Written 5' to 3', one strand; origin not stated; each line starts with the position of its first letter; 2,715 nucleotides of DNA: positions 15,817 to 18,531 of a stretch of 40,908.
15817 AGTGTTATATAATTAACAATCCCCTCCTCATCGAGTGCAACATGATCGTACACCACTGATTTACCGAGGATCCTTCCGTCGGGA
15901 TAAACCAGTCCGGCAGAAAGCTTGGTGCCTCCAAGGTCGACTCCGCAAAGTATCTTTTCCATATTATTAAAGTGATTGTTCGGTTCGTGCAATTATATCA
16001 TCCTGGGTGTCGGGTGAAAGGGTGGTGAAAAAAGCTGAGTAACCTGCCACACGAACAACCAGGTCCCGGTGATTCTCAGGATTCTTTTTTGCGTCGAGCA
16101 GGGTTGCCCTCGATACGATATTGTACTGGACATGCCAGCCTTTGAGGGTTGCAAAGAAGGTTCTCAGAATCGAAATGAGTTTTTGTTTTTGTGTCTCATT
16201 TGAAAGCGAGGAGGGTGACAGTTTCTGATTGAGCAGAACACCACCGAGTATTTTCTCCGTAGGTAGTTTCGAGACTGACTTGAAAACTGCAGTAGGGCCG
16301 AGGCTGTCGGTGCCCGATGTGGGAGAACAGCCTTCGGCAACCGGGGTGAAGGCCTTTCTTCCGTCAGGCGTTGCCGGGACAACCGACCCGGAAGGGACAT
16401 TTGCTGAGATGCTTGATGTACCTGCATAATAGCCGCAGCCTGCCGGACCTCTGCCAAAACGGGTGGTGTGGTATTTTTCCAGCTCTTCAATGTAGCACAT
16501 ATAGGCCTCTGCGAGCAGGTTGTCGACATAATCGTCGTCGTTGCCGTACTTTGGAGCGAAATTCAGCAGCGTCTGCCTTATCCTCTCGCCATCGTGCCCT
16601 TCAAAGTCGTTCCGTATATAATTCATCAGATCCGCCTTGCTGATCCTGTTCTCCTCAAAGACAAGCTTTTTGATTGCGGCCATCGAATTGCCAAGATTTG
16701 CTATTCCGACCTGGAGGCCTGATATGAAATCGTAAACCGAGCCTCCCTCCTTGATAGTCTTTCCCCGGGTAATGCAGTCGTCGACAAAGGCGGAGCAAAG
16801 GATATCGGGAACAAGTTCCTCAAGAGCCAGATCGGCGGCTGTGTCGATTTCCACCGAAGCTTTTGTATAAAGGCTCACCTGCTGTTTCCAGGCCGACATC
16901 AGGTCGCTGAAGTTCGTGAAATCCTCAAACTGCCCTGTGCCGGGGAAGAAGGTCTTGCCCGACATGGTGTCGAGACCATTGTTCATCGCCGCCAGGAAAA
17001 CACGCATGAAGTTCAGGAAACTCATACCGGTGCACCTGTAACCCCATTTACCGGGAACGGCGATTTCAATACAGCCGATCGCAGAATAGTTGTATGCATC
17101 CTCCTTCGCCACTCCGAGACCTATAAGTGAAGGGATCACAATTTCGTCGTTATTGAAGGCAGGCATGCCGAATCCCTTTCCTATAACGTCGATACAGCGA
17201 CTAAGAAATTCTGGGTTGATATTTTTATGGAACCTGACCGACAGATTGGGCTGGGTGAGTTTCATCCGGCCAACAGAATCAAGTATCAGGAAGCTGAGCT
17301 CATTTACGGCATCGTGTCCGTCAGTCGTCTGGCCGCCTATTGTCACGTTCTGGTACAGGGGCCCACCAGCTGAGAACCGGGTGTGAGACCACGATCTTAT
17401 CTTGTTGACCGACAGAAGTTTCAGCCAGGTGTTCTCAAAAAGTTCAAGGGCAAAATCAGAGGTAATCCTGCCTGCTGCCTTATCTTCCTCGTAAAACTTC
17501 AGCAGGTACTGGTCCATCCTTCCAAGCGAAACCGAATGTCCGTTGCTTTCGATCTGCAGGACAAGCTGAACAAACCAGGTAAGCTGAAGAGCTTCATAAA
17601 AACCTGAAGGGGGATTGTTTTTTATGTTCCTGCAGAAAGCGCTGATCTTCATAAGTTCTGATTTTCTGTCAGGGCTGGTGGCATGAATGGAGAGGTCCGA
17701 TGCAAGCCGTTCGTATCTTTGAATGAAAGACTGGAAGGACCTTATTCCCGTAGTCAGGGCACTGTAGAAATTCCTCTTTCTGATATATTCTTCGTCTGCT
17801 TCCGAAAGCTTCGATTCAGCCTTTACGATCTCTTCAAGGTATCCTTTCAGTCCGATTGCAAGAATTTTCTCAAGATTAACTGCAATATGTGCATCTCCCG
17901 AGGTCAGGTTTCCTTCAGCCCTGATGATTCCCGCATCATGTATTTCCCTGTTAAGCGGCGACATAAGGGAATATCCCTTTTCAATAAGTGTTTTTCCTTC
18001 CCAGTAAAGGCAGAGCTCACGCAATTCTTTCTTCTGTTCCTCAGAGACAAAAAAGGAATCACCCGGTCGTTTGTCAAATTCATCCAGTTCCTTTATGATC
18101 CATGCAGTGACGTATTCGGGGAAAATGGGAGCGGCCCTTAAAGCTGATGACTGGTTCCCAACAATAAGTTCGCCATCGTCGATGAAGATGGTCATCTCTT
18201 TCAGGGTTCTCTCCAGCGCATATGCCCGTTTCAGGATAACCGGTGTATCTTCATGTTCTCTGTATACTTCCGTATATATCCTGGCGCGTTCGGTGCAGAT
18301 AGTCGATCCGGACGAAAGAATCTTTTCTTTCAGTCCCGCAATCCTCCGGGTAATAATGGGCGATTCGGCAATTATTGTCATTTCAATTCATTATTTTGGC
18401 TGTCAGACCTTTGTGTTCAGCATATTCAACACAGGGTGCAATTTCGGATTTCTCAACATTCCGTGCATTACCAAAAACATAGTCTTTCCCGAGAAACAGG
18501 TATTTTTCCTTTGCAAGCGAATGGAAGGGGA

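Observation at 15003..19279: Orphan glycyl-radical 'eliminase' operon whose only partner is a ROK sugar kinase: candidate radical pathway for a phosphorylated sugar or anhydro-sugar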

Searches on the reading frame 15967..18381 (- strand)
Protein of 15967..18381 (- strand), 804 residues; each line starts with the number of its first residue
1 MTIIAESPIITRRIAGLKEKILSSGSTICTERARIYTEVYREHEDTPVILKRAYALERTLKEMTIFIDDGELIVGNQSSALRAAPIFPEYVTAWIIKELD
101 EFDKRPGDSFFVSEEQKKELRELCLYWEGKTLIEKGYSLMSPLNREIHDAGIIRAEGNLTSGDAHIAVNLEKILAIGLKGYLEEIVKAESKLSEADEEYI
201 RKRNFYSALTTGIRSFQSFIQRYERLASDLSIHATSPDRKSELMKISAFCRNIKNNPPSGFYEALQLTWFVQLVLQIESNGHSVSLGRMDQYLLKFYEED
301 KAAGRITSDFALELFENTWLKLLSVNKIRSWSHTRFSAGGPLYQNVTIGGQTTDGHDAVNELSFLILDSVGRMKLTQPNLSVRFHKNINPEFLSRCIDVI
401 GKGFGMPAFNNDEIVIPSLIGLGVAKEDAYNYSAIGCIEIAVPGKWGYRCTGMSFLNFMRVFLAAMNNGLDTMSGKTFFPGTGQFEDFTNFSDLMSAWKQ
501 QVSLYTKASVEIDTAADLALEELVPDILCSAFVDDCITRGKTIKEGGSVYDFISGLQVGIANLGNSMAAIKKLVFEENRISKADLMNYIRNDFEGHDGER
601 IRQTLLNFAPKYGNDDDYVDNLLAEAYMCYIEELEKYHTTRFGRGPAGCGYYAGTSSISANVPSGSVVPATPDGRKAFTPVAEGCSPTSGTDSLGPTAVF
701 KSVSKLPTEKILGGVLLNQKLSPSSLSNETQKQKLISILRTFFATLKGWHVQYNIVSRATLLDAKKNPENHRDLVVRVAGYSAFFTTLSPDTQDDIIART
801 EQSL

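Call 4: search_protein_families(library=pfam, proteins=[window:15967-18381:-])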
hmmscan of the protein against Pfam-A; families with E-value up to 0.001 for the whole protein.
window:15967-18381:- (804 aa): 2 families
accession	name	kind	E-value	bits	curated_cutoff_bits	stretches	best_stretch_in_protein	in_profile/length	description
PF02901.20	PFL-like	-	2.7e-201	671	24.3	1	11-665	2-647/647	Pyruvate formate lyase-like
PF01228.26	Gly_radical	-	2.8e-32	111.8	22.2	1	681-786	1-106/106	Glycine radical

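Call 5: search_protein_families(library=ncbifam, proteins=[window:15967-18381:-])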
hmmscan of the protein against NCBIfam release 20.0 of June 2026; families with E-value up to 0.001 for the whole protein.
window:15967-18381:- (804 aa): 12 families
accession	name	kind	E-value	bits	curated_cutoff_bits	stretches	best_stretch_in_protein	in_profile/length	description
TIGR01774.1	PFL2-3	subfamily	1.7e-298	992.3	678.2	1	10-803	2-785/786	formate C-acetyltransferase/glycerol dehydratase family glycyl radical enzyme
NF007437.0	PRK09983.1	equivalog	3.4e-178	594.2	1109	1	11-803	2-764/765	formate C-acetyltransferase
NF048009.1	SfplDhtHpfGKleb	equivalog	3.2e-168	561.4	1000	1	13-802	27-822/824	(2S)-3-sulfopropanediol dehydratase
NF043068.1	glycl_HYPD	equivalog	9.4e-163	543.2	1100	1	12-803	2-783/784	trans-4-hydroxy-L-proline dehydratase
NF048011.1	SfplDhtHpsGDes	equivalog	2.1e-155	519.2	1000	1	12-802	24-819/821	(2S)-3-sulfopropanediol dehydratase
TIGR04394.1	choline_CutC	equivalog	1.6e-153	513.1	1050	1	10-800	1-784/789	choline trimethylamine-lyase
NF033718.1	indole_decarb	equivalog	3e-107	359.9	1100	2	107-801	152-865/868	indoleacetate decarboxylase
NF033715.1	glycyl_HPDL_Lrg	equivalog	2.6e-92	310.1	1150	2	201-801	267-898/901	4-hydroxyphenylacetate decarboxylase large subunit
TIGR01255.1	pyr_form_ly_1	equivalog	2.3e-44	152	994.2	2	610-800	549-739/744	formate C-acetyltransferase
NF038360.1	rad_fix_GrcA3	exception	1.9e-15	56.7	158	1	728-800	2-73/78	autonomous glycyl radical cofactor GrcA3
TIGR04365.1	spare_glycyl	equivalog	8.7e-11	42.2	170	1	747-800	68-121/126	autonomous glycyl radical cofactor GrcA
NF008341.1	PRK11127.1-1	equivalog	2.7e-10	40.1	145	1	749-800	24-75/80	autonomous glycyl radical cofactor GrcA2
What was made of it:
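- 15967..18381 (-): Glycyl radical enzyme of the YbiW family (predicted 1,5-anhydroglucitol-6-phosphate ring-opening C-O lyase), 804 aa. PFL-like + Gly_radical domains, TIGR01774 at 992 bits (calls 4, 5).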

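Call 6: search_solved_structures(query=window:15967-18381:-, max_evalue=1e-20)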
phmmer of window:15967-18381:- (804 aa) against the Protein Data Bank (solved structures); distinct sequences matched with E-value up to 1e-20: 35.
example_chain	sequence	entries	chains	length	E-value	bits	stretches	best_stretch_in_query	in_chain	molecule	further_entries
6xs4_A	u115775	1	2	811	2e-294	982.2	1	27-804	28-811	Formate C-acetyltransferase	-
8id7_A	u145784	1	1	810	5.7e-293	977.4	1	26-803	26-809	Probable dehydratase YbiW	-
8yjn_A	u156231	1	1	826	6.1e-293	977.3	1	26-803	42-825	Probable dehydratase YbiW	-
1r8w_A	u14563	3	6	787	6.6e-185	620.1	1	11-802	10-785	glycerol dehydratase | B12-independent glycerol dehydratase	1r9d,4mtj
9rco_A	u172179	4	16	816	9.9e-168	563.3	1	11-803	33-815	Glycyl radical protein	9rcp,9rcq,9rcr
5i2a_A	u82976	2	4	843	1.5e-167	562.7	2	13-592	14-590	Diol-dehydratase | Diol dehydratase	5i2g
8yjo_A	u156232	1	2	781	1.6e-153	516.3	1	10-802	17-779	Probable dehydratase PflD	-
8id0_A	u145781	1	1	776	8.5e-140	470.9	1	13-803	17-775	formate C-acetyltransferase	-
9f3w_A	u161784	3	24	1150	4.3e-137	462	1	10-800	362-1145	Choline trimethylamine-lyase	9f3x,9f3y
8id1_A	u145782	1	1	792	6.5e-135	454.8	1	12-801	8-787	Formate C-acetyltransferase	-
8iof_A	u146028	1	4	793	1.2e-133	450.6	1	12-801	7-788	Benzylsuccinate synthase alpha subunit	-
9r0v_A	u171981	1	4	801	6.5e-132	444.9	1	11-800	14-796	Choline trimethylamine-lyase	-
9ht9_A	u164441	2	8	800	6.7e-132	444.8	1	11-800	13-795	Choline trimethylamine-lyase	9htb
5fay_A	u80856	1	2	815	6.9e-132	444.8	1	11-800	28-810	Choline trimethylamine-lyase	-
6vue_A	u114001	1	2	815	7.2e-132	444.7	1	11-800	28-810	Choline trimethylamine-lyase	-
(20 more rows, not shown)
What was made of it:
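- On YbiW-type GRE (1,5-anhydroglucitol-6-phosphate ring-opening C-O lyase): 977 bits to YbiW, against 620 for GDH, 563 for PD, 516 for PflD, about 445 for CutC and 405 for HypD (call 6).
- Glycerol dehydratase scores 620, PflD 516, CutC about 445, HypD 405 and IslA 347 (call 6). GDH is the next-best solved relative after YbiW, at 620 bits (call 6).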

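Call 16: search_solved_structures(query=window:15967-18381:-, max_evalue=1e-150, show_alignments=2)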
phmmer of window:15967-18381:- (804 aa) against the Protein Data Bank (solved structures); distinct sequences matched with E-value up to 1e-150: 7.
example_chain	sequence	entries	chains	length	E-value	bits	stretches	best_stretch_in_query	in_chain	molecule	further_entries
6xs4_A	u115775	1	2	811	2e-294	982.2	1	27-804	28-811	Formate C-acetyltransferase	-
8id7_A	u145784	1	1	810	5.7e-293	977.4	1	26-803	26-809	Probable dehydratase YbiW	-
8yjn_A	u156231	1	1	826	6.1e-293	977.3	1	26-803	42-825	Probable dehydratase YbiW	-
1r8w_A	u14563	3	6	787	6.6e-185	620.1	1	11-802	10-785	glycerol dehydratase | B12-independent glycerol dehydratase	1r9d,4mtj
9rco_A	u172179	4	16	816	9.9e-168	563.3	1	11-803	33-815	Glycyl radical protein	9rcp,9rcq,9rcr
5i2a_A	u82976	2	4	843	1.5e-167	562.7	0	13-592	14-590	Diol-dehydratase | Diol dehydratase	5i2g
8yjo_A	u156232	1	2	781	1.6e-153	516.3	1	10-802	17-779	Probable dehydratase PflD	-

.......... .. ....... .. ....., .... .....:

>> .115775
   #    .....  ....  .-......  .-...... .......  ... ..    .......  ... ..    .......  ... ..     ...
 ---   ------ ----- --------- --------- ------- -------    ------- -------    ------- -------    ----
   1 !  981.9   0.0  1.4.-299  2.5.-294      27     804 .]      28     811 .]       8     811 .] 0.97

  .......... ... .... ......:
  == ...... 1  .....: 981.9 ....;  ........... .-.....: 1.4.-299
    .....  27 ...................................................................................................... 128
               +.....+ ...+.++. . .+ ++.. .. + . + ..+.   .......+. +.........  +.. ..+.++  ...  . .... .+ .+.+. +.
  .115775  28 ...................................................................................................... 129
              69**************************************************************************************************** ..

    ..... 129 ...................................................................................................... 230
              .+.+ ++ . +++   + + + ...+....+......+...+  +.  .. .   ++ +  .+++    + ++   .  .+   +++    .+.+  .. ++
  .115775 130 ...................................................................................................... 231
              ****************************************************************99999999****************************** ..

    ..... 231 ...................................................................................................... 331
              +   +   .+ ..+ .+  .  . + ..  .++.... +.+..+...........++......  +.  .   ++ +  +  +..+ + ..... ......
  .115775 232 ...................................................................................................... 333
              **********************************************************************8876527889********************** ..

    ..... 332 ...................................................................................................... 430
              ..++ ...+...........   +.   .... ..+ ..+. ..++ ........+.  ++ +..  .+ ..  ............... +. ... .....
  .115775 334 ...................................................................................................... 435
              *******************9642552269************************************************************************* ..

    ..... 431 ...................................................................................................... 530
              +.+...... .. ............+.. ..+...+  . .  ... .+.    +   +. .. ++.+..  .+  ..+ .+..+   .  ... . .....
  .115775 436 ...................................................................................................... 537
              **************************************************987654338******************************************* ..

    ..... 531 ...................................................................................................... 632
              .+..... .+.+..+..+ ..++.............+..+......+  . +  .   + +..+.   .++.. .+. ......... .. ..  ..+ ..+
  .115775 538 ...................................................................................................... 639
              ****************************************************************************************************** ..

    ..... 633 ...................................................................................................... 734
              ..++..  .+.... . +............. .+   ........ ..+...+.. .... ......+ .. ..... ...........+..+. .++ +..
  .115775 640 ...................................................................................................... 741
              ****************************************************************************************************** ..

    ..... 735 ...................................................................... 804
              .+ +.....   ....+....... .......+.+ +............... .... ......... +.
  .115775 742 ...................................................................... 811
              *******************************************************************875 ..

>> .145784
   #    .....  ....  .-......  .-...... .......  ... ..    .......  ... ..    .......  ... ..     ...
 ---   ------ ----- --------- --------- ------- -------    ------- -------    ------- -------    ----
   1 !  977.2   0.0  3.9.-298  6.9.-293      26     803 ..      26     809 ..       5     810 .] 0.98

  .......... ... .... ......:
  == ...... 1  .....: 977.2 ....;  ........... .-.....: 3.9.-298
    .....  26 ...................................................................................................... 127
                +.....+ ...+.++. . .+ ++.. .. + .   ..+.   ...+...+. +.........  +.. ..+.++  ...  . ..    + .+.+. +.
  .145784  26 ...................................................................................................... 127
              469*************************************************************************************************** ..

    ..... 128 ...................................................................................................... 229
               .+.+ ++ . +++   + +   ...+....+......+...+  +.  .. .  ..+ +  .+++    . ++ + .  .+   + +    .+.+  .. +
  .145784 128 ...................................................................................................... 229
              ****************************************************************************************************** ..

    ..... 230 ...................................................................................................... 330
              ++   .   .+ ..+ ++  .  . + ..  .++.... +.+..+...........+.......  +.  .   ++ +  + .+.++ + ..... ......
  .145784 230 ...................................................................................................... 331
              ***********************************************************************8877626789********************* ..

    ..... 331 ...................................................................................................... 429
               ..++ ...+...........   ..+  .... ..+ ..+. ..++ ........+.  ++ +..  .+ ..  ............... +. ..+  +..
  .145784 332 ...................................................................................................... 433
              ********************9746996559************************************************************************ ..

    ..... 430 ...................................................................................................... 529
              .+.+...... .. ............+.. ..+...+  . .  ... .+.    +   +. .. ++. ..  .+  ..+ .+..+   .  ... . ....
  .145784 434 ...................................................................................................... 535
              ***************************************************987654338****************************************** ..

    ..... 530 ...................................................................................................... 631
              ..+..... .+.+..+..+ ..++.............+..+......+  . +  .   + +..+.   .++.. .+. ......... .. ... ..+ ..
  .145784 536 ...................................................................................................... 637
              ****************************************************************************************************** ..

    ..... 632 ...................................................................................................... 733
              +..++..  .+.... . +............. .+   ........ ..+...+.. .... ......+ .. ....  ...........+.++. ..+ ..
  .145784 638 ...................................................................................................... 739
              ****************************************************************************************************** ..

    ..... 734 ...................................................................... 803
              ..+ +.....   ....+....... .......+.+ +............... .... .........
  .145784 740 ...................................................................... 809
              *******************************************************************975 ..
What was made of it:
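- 16027..16053 (-): Glycyl radical loop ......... (G780). Identical to the YbiW loop in the alignment of call 16.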

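Call 17: find_homologous_proteins(query=window:15967-18381:-, max_evalue=1e-100)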
Query window:15967-18381:- (804 aa): 7999 proteins with E <= 1e-100 among 8000 candidates; the best 120 are listed.
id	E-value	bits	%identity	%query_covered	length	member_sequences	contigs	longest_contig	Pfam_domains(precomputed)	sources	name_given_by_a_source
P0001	0.0e+0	1701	93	100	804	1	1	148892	PF02901.21,PF01228.27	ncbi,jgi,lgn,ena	-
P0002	0.0e+0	1701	93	100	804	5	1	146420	PF02901.21,PF01228.27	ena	-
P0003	0.0e+0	1699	92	100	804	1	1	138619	PF02901.21,PF01228.27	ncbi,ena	-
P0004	0.0e+0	1687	91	100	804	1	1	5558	PF02901.21,PF01228.27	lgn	-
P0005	0.0e+0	1679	91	100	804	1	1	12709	PF02901.21,PF01228.27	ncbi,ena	-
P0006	0.0e+0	1676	91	100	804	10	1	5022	PF02901.21,PF01228.27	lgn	-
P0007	0.0e+0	1666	91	100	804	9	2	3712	PF02901.21,PF01228.27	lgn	-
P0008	0.0e+0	1666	90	100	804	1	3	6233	PF02901.21,PF01228.27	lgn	-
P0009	0.0e+0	1663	90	100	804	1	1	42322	PF02901.21,PF01228.27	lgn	-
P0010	0.0e+0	1662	90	100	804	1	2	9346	PF02901.21,PF01228.27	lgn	-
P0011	0.0e+0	1661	90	100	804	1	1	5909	PF02901.21,PF01228.27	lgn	-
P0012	0.0e+0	1595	86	100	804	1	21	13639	PF02901.21,PF01228.27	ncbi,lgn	-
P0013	0.0e+0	1594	86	100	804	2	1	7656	PF02901.21,PF01228.27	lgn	-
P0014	0.0e+0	1594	86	100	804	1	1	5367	PF02901.21,PF01228.27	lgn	-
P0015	0.0e+0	1543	83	100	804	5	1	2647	PF02901.21,PF01228.27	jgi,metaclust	metaclust:\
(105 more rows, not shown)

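Call 18: find_related_loci(query=window:15967-18381:-, collection=genome_contigs, flank=10000)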
Query window:15967-18381:- (804 aa) in genome_contigs; peptide patterns used: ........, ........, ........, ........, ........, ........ (x = any residue, [..] = any of these).
599 stretches matched a pattern (row limit reached: there are more); 569 encode a relative of the query (tblastn E <= 1e-3); the best 80 are kept; 80 distinct loci.
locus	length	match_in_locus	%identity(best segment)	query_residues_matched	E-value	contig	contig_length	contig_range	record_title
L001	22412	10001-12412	93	1-804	0e+0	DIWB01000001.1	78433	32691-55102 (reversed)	MAG TPA_asm: Bacteroidales bacterium UBA6117 UBA6117_contig_5290, whole genome shotgun sequence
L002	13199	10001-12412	92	1-804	0e+0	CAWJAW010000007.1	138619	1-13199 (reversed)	MAG: uncultured Bacteroidales bacterium isolate MFD04716.bin.1.69 genome assembly, contig: contig_38269, whole genome sh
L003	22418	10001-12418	83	1-804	0e+0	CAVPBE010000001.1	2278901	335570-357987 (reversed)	MAG: uncultured Bacteroidales bacterium isolate MFD00032.bin.1.235 genome assembly, contig: contig_13604, whole genome s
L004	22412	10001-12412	82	1-804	0e+0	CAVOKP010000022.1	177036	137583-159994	MAG: uncultured Bacteroidales bacterium isolate MFD00032.bin.3.532 genome assembly, contig: contig_91111, whole genome s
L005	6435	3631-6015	82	10-804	0e+0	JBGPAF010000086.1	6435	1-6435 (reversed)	MAG: Bacteroidia bacterium isolate OBJ_0618_130150_135 k141_1471997_length_6435_cov_8.0000, whole genome shotgun sequenc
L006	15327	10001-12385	81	10-804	0e+0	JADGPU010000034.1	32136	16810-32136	MAG: Bacteroidales bacterium isolate Chersky.21_39 contig-100_190, whole genome shotgun sequence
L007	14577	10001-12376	80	13-804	0e+0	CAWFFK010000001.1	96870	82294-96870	MAG: uncultured Bacteroidales bacterium isolate MFD02416.bin.2.233 genome assembly, contig: contig_100740, whole genome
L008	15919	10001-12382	80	11-804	0e+0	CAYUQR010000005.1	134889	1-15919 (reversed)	MAG TPA_asm: uncultured Rikenellaceae bacterium isolate binchicken_co129_657 genome assembly, contig: NODE_146_length_13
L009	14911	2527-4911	80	10-804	0e+0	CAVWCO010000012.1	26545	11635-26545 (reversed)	MAG: uncultured Bacteroidales bacterium isolate MFD03899.bin.2.192 genome assembly, contig: contig_36267, whole genome s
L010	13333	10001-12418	78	1-804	0e+0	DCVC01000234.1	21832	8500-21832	MAG TPA_asm: Bacteroidales bacterium UBA2198 UBA2198_contig_3731, whole genome shotgun sequence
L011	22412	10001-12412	78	1-804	0e+0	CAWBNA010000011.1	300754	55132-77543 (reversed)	MAG: uncultured Bacteroidales bacterium isolate MFD01476.bin.1.82 genome assembly, contig: contig_13781, whole genome sh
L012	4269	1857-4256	78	5-804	0e+0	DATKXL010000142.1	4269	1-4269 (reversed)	MAG TPA_asm: Bacteroidales bacterium isolate SMAG_U14190 k141_4584388, whole genome shotgun sequence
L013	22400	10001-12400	78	3-804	0e+0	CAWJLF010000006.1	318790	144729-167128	MAG: uncultured Bacteroidales bacterium isolate MFD02416.bin.2.113 genome assembly, contig: contig_12163, whole genome s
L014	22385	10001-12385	76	10-804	0e+0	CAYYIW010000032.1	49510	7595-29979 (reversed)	MAG TPA_asm: uncultured Rikenellaceae bacterium isolate binchicken_co94_293 genome assembly, contig: NODE_841_length_495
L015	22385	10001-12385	75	10-804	0e+0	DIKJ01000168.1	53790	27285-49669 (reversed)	MAG TPA_asm: Bacteroidales bacterium UBA5621 UBA5621_contig_14841, whole genome shotgun sequence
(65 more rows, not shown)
